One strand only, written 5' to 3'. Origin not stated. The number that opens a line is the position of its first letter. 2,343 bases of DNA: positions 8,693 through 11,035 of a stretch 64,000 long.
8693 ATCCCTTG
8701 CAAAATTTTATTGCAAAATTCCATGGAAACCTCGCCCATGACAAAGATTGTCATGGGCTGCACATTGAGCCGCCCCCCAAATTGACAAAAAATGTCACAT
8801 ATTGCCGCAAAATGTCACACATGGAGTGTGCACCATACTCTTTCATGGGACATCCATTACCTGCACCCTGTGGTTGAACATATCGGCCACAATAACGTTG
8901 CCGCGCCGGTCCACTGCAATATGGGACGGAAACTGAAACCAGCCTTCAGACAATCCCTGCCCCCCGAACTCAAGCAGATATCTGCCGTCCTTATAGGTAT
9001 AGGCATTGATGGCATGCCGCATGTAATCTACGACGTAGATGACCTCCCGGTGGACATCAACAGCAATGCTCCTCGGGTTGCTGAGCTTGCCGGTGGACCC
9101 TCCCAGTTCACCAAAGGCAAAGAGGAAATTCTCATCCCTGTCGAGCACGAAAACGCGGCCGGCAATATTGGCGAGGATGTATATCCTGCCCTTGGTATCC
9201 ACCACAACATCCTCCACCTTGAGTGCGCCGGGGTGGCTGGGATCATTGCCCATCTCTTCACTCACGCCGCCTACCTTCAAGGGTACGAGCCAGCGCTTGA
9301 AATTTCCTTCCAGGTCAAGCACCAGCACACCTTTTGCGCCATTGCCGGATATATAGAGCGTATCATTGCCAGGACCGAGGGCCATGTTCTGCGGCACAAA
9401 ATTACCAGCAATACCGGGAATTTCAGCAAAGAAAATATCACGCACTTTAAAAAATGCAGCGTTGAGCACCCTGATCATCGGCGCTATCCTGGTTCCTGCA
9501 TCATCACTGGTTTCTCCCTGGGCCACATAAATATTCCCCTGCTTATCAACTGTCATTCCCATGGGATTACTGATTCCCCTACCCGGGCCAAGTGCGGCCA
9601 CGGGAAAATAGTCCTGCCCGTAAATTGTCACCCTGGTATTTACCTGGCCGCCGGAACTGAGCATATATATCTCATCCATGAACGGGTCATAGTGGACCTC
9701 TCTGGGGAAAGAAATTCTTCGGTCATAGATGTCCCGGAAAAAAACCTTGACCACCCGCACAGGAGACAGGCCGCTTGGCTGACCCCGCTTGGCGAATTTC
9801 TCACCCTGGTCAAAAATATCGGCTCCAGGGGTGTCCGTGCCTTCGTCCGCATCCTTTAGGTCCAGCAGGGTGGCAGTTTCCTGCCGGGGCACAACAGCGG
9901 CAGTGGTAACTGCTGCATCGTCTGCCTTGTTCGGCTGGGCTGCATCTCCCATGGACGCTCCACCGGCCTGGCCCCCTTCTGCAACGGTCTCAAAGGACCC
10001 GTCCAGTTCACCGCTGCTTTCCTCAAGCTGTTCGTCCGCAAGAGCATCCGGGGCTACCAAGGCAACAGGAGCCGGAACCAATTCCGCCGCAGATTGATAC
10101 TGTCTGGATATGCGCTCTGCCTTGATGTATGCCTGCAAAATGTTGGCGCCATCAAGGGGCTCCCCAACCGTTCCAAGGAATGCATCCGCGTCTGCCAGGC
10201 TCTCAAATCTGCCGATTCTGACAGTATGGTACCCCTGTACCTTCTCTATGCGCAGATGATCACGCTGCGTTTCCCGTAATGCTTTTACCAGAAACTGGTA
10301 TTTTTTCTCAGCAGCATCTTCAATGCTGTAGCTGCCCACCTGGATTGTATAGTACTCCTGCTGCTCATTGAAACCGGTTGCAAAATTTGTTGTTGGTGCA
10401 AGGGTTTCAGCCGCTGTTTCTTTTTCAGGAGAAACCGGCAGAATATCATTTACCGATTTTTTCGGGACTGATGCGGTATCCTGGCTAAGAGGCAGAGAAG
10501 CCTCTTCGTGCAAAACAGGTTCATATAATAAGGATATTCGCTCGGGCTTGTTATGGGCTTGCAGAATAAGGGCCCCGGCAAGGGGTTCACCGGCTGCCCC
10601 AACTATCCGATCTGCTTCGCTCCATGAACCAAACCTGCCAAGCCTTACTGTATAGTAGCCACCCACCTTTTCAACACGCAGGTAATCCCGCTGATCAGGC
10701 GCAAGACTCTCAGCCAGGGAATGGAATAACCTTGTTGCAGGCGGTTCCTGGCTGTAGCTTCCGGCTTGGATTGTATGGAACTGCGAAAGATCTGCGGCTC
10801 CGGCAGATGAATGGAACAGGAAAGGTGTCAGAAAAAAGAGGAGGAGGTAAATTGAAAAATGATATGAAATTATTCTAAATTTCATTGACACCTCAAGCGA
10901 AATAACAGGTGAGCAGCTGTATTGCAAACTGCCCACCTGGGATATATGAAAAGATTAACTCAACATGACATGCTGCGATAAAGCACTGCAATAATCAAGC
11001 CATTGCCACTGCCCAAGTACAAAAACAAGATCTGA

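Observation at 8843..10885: Beta-propeller companion protein tethered to peptidoglycan by two SPOR domains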

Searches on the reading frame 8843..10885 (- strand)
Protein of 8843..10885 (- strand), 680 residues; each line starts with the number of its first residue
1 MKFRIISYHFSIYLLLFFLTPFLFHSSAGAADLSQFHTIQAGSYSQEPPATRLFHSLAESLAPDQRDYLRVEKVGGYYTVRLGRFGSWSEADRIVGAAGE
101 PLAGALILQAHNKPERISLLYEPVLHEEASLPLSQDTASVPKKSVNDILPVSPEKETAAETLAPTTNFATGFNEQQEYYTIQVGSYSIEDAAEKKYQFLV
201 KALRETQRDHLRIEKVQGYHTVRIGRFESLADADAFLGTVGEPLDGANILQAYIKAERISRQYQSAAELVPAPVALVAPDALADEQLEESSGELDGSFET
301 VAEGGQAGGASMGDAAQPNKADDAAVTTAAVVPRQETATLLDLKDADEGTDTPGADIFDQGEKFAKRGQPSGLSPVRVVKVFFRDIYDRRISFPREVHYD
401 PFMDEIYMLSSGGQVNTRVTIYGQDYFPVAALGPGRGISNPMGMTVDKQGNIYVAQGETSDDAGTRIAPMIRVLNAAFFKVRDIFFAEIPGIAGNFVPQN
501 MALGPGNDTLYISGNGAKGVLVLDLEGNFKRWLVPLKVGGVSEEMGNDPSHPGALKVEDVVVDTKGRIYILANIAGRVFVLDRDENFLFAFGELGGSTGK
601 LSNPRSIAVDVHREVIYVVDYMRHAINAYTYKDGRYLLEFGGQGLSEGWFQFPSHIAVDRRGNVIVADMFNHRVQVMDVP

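Call 5: search_protein_families(library=pfam, proteins=[window:8843-10885:-], max_evalue=0.01)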
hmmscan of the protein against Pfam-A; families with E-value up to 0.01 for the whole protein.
window:8843-10885:- (680 aa): 6 families
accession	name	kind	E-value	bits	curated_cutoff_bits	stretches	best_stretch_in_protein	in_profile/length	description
PF05036.18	SPOR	-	5.9e-15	55.8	21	2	177-237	3-61/76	SPOR domain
PF01436.27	NHL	-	1.2e-10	41.3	20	1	650-676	1-27/28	NHL repeat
PF06739.17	SBBP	-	1.7e-09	37.9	20.5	0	440-455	14-29/38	Beta-propeller repeat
PF17170.10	DUF5128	-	0.00033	20.4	22.9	1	561-637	49-125/321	6-bladed beta-propeller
PF25021.1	TEN_NHL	-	0.0062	16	27.1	0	438-459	141-162/357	Teneurin NHL domain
PF08450.18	SGL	-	0.0083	16.2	26.3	0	598-678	130-211/246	SMP-30/Gluconolactonase/LRE-like region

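Call 8: search_solved_structures(query=window:8843-10885:-, max_evalue=1)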
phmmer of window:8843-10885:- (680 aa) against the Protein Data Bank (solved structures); distinct sequences matched with E-value up to 1: 37.
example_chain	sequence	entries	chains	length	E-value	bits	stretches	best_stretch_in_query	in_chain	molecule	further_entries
6d69_A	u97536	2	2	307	2.1e-36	128.8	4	580-679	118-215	NHL Repeat Region of D. melanogaster Thin | Thin, isoform D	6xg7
7qrx_A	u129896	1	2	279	2.5e-31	112.1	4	588-677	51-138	E3 ubiquitin-protein ligase TRIM71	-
9jur_A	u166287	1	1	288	3.1e-31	111.8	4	588-677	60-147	E3 ubiquitin-protein ligase TRIM71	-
8j72_A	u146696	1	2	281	1.9e-30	109.1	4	587-677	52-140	E3 ubiquitin-protein ligase TRIM71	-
6fpt_A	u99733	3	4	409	1.5e-28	102.9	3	587-677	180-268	E3 ubiquitin-protein ligase TRIM71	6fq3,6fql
7qrw_A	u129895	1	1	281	8.7e-25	90.5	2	558-678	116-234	Isoform 4 of Tripartite motif-containing protein 3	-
7qrv_A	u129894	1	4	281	9.3e-25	90.4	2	558-678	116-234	Tripartite motif-containing protein 2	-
7b2r_A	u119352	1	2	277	1e-24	90.2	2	558-678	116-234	Tripartite motif-containing protein 2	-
7b96_A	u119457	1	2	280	1.1e-24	90.1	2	558-678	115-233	Isoform 2 of Tripartite motif-containing protein 2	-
4zlr_A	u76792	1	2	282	4.6e-18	68.2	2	559-672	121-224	Brain tumor protein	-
1q7f_A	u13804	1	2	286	4.8e-18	68.2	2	559-672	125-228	brain tumor CG10719-PA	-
5ex7_A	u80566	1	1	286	5e-18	68.1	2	559-672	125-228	Brain tumor protein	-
7nyq_A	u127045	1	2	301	2.6e-09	39.3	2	590-675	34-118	Meiotic P26, isoform C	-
6g7w_A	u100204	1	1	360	7.1e-06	28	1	582-679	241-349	NHL repeat-containing protein 2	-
6gc1_A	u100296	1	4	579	2.6e-05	26.1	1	582-679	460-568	NHL repeat-containing protein 2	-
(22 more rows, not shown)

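Call 23: find_homologous_proteins(query=window:8846-10885:-, max_evalue=0.00001)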
Query window:8846-10885:- (680 aa): 14 proteins with E <= 0.00001 among 8000 candidates.
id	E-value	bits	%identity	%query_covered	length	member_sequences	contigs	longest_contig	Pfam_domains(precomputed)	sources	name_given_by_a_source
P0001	0.0e+0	1532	100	100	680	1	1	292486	PF05036.19,PF01436.28,PF06739.18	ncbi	-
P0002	1.1e-206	706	50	100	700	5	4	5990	PF05036.19,PF17170.11,PF01436.28,PF06739.18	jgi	jgi:DNA-binding beta-propeller fold protein YncE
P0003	2.4e-171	590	45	100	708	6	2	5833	PF05036.19,PF17170.11,PF01436.28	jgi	jgi:DNA-binding beta-propeller fold protein YncE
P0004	5.5e-170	585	43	96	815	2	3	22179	PF05036.19,PF17170.11,PF01436.28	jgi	jgi:cell division protein FtsN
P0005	8.5e-125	436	60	47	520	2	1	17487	PF17170.11,PF01436.28,PF06739.18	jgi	jgi:DNA-binding beta-propeller fold protein YncE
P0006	1.8e-91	326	31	98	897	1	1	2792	PF05036.19,PF17170.11,PF01436.28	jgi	-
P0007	5.5e-79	285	34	74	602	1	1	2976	PF05036.19,PF01436.28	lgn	-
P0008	2.8e-58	216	37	44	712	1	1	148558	PF05036.19,PF01436.28,PF06739.18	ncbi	-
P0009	2.5e-10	58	37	12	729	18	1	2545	PF17170.11,PF13449.13,PF22701.4,PF01436.28,PF25021.2,PF06739.18,PF08450.19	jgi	jgi:sugar lactone lactonase YvrE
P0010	6.1e-10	56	31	17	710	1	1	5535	PF16655.13,PF25059.2,PF23376.2,PF01731.27,PF01436.28,PF06739.18,PF00041.28,PF16656.12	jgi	jgi:DNA-binding beta-propeller fold protein YncE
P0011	4.0e-9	54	35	17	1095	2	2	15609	PF13428.13,PF14559.13,PF24575.2,PF21197.4,PF13371.13,PF00515.35,PF12895.14,PF13424.13,PF13432.13,PF13429.13,PF07719.24,PF13174.13,PF20308.5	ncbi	-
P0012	2.6e-8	51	34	15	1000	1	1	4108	PF17170.11,PF24684.2,PF01436.28,PF25021.2,PF06739.18,PF08450.19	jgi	jgi:sugar lactone lactonase YvrE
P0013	1.3e-6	45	28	33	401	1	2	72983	PF03704.24,PF13431.13,PF23914.2,PF13414.13,PF13428.13,PF14559.13,PF05036.19,PF00515.35,PF13424.13,PF13432.13,PF13181.13,PF07719.24,PF13174.13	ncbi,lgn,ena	-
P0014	9.2e-6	43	54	4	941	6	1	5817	PF24684.2,PF01436.28,PF25021.2,PF06739.18,PF08450.19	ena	-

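Call 24: find_encoding_contigs(protein=P0001, flank=10000, max_places=3)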
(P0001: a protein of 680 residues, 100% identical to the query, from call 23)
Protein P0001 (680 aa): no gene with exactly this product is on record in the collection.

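Call 25: find_encoding_contigs(protein=P0008, flank=10000, max_places=3)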
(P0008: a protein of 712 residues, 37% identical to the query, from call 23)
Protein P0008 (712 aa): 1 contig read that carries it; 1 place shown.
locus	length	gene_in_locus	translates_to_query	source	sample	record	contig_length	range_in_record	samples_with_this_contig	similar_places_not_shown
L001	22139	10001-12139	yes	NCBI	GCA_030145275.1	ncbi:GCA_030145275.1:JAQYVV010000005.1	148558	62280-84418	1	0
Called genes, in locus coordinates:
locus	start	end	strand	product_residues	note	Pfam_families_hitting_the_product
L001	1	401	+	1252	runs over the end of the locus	PF00270:DEAD, PF13245:AAA_19 (weak), PF00271:Helicase_C, PF21010:HA2_C, PF07717:OB_NTP_bind, PF11898:DUF3418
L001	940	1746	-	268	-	PF00814:TsaD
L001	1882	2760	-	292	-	PF02163:Peptidase_M50, PF00595:PDZ (weak), PF13180:PDZ_2 (weak), PF17820:PDZ_6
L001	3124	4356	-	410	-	PF02670:DXP_reductoisom, PF08436:DXP_redisom_C, PF13288:DXPR_C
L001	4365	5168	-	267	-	PF01148:CTP_transf_1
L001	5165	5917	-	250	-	PF01255:Prenyltransf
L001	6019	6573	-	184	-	PF01765:RRF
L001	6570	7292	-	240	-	PF00696:AA_kinase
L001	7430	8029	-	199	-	PF00889:EF_TS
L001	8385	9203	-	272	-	-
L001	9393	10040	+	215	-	PF13419:HAD_2 (faint), PF00702:Hydrolase, PF08645:PNK3P (weak), PF13242:Hydrolase_like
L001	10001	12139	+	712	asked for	PF05036:SPOR (weak), PF06739:SBBP (faint), PF01436:NHL (faint)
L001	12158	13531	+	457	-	PF00072:Response_reg (weak), PF00158:Sigma54_activat, PF14532:Sigma54_activ_2, PF07724:AAA_2 (weak), PF07728:AAA_5 (weak), PF25601:AAA_lid_14, PF02954:HTH_8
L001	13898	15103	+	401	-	PF09699:Paired_CXXCH_1 (faint)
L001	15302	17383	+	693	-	-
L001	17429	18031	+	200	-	-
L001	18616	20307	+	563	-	PF13860:FlgD_ig (weak)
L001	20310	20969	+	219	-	-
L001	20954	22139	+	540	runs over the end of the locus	PF13145:Rotamase_2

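Call 26: find_encoding_contigs(protein=P0004, flank=10000, max_places=3)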
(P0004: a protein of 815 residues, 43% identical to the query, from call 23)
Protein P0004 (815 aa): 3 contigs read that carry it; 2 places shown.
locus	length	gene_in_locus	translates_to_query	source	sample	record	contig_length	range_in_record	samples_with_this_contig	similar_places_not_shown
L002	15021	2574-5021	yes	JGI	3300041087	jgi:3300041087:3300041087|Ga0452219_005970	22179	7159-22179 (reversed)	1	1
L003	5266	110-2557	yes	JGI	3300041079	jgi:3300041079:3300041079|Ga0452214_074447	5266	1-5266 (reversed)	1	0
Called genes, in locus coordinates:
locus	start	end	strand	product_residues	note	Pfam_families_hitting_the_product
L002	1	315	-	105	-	?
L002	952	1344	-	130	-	-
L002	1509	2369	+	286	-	PF14522:Cytochrome_C7 (faint), PF14537:Cytochrom_c3_2 (faint)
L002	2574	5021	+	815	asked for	PF05036:SPOR, PF01436:NHL (faint), PF17170:DUF5128 (weak)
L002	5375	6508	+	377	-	PF14522:Cytochrome_C7 (faint), PF09699:Paired_CXXCH_1 (weak)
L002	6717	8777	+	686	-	-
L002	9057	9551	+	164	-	PF05643:GNA1162-like (weak)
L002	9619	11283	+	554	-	-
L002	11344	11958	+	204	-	-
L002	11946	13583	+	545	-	PF13145:Rotamase_2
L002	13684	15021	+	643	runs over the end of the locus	-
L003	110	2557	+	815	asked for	PF05036:SPOR, PF01436:NHL (faint), PF17170:DUF5128 (weak)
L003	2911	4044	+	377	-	PF14522:Cytochrome_C7 (faint), PF09699:Paired_CXXCH_1 (weak)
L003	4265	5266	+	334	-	?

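Call 28: find_related_loci(query=A1, collection=genome_contigs, flank=10000)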
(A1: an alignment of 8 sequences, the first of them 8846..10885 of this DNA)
Query A1 (680 aa) in genome_contigs; peptide patterns used: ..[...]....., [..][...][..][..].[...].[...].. (x = any residue, [..] = any of these).
198 stretches matched a pattern; 174 encode a relative of the query (tblastn E <= 1e-3); the best 80 are kept; 80 distinct loci.
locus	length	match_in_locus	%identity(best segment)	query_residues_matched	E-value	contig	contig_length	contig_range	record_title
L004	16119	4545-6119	34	7-679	2e-80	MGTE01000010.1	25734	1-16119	MAG: Deltaproteobacteria bacterium RIFOXYD12_FULL_57_12 rifoxyd3_full_scaffold_1082, whole genome shotgun sequence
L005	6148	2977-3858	46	367-679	7e-77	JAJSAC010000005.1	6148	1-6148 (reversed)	MAG: Thermodesulfobacteriota bacterium isolate Dive96_bin4.269 k141_288870, whole genome shotgun sequence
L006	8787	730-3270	30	7-677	2e-76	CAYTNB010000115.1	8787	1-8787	MAG TPA_asm: uncultured Desulfobulbia bacterium isolate SRP128015_co1_384 genome assembly, contig: NODE_13381_length_878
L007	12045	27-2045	29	25-679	2e-76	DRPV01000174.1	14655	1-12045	MAG TPA_asm: Desulfobacterales bacterium isolate HyVt-567 HyVt-567_k145_398840, whole genome shotgun sequence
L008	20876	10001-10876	45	369-679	4e-74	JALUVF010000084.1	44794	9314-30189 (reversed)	MAG: bacterium isolate 128-326_metabat2_scaf2bin.026 128-326_scaffold_290_c1, whole genome shotgun sequence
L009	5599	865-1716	45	377-679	1e-73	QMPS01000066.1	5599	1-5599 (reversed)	MAG: Aquificota bacterium isolate B14_G1 B14_Guay1_scaffold_10165, whole genome shotgun sequence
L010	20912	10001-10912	44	374-680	3e-72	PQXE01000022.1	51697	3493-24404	MAG: Deltaproteobacteria bacterium isolate E20SeepSRB2 NODE_22_length_51697_cov_20.0003, whole genome shotgun sequence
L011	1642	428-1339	44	374-680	2e-76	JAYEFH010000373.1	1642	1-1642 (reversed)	MAG: Thermodesulfobacteriota bacterium isolate MAG278 MAG278_373, whole genome shotgun sequence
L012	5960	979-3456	30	17-679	2e-71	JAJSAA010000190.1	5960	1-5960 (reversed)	MAG: Deltaproteobacteria bacterium isolate Dive96_bin4.264 k141_3496852, whole genome shotgun sequence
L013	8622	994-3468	29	17-679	3e-71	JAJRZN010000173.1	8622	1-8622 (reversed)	MAG: Deltaproteobacteria bacterium isolate Dive96_bin4.200 k141_2420835, whole genome shotgun sequence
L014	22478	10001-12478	30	16-679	4e-71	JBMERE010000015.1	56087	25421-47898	Desulfobacterota bacterium M19 15, whole genome shotgun sequence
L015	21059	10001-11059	40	375-678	1e-70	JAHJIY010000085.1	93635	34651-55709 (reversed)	MAG: Proteobacteria bacterium isolate Modern_marine_rock_biofilm.mb.12 Modern_marine_rock.mb.12_k141_695598, whole genom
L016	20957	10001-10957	41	342-679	1e-70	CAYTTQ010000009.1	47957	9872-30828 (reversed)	MAG TPA_asm: uncultured Desulfobacterales bacterium isolate binchicken_co17_432 genome assembly, contig: NODE_2238_lengt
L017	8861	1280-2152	42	373-679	2e-70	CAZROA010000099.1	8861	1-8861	MAG TPA_asm: uncultured Thermodesulfobacteriota bacterium isolate binchicken_co219_9 genome assembly, contig: k141_10123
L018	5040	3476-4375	44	375-679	2e-70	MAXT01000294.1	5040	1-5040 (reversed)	MAG: Desulfuromonadales bacterium C00003107 5579_contig_5129.2, whole genome shotgun sequence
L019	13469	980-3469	28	6-679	7e-69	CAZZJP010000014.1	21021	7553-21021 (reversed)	MAG TPA_asm: uncultured Desulfobulbia bacterium isolate SRP128015_co1_121 genome assembly, contig: NODE_3363_length_2102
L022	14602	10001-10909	42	376-678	8e-68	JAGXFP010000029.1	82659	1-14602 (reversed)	MAG: Desulfobacterales bacterium isolate LH_M18 k141_646961, whole genome shotgun sequence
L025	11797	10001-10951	40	373-678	2e-67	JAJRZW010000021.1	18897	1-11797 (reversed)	MAG: Deltaproteobacteria bacterium isolate Dive96_bin4.234 k141_978575, whole genome shotgun sequence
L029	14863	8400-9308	42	376-678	5e-66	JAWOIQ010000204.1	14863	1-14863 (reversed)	MAG: Desulfurivibrionaceae bacterium isolate CWP5-2.bin.54 k191_2979787, whole genome shotgun sequence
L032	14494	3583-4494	39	359-679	2e-65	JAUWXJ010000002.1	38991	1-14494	MAG: Desulfobacterales bacterium isolate CSMAG_2681 CSMAG_2681_k141_1463295_length_38991_cov_8.4625, whole genome shotgu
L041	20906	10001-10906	41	348-679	6e-65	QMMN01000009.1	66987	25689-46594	MAG: Deltaproteobacteria bacterium isolate B60_G16 B60_Guay16_scaffold_00074, whole genome shotgun sequence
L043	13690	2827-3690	40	374-679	1e-64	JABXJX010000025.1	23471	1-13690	MAG: Desulfobacterales bacterium isolate CR_Bin_073 NODE_26_length_23471_cov_6.591049, whole genome shotgun sequence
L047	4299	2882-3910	36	373-679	6e-64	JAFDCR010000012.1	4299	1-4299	MAG: Deltaproteobacteria bacterium isolate MB4D_Bin_23 MB4D_Bin_23_MB4D_0306_000000094257, whole genome shotgun sequence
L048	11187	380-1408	36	375-679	1e-63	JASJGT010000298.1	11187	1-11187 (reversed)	MAG: Desulfuromusa sp. isolate ChS5.bin.38 ChesSed_k141_1668410, whole genome shotgun sequence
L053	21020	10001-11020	38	373-679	8e-63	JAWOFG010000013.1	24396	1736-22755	MAG: Pelovirga sp. isolate BLK6-1.bin.19 k191_2166674, whole genome shotgun sequence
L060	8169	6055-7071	37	375-679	7e-62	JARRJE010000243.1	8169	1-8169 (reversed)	MAG: Deltaproteobacteria bacterium isolate Spart_012_MAG scaffold_35455, whole genome shotgun sequence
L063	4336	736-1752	38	373-679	1e-61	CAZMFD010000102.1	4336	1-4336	MAG TPA_asm: uncultured Geobacteraceae bacterium isolate binchicken_co13_453 genome assembly, contig: NODE_35769_length_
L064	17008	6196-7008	42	386-677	2e-61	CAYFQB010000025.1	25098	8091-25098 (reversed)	MAG TPA_asm: uncultured Nitrospiraceae bacterium isolate ERP108616_co1_118 genome assembly, contig: k119_1798678, whole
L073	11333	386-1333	39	340-679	4e-60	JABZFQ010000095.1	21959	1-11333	MAG: Desulfobacteraceae bacterium isolate Grevelingen_8MPaII_metabat2.79 scaffold_3721, whole genome shotgun sequence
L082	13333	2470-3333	40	374-679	1e-59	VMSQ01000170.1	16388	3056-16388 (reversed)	MAG: Desulfobacteraceae bacterium isolate S3_36 k141_110519, whole genome shotgun sequence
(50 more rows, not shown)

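Call 31: list_cluster_members(proteins=[P0001, P0008, P0002, P0007])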
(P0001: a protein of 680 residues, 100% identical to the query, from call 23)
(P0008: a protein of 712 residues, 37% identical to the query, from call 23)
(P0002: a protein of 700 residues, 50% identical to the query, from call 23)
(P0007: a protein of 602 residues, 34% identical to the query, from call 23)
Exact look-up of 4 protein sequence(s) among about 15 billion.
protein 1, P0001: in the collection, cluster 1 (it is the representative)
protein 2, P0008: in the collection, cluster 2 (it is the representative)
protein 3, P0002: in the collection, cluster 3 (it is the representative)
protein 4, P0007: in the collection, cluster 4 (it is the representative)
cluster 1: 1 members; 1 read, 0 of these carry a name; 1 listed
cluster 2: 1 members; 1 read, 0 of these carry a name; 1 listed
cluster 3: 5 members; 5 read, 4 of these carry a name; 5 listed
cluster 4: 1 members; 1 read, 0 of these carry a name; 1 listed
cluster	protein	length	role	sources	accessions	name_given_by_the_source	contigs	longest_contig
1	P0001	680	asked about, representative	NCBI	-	-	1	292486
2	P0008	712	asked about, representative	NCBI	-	-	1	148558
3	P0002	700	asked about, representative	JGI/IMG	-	DNA-binding beta-propeller fold protein YncE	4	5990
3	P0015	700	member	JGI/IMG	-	DNA-binding beta-propeller fold protein YncE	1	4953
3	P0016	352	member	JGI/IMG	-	DNA-binding beta-propeller fold protein YncE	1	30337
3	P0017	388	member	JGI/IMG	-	hypothetical protein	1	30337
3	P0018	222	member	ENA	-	-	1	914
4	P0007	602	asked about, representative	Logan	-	-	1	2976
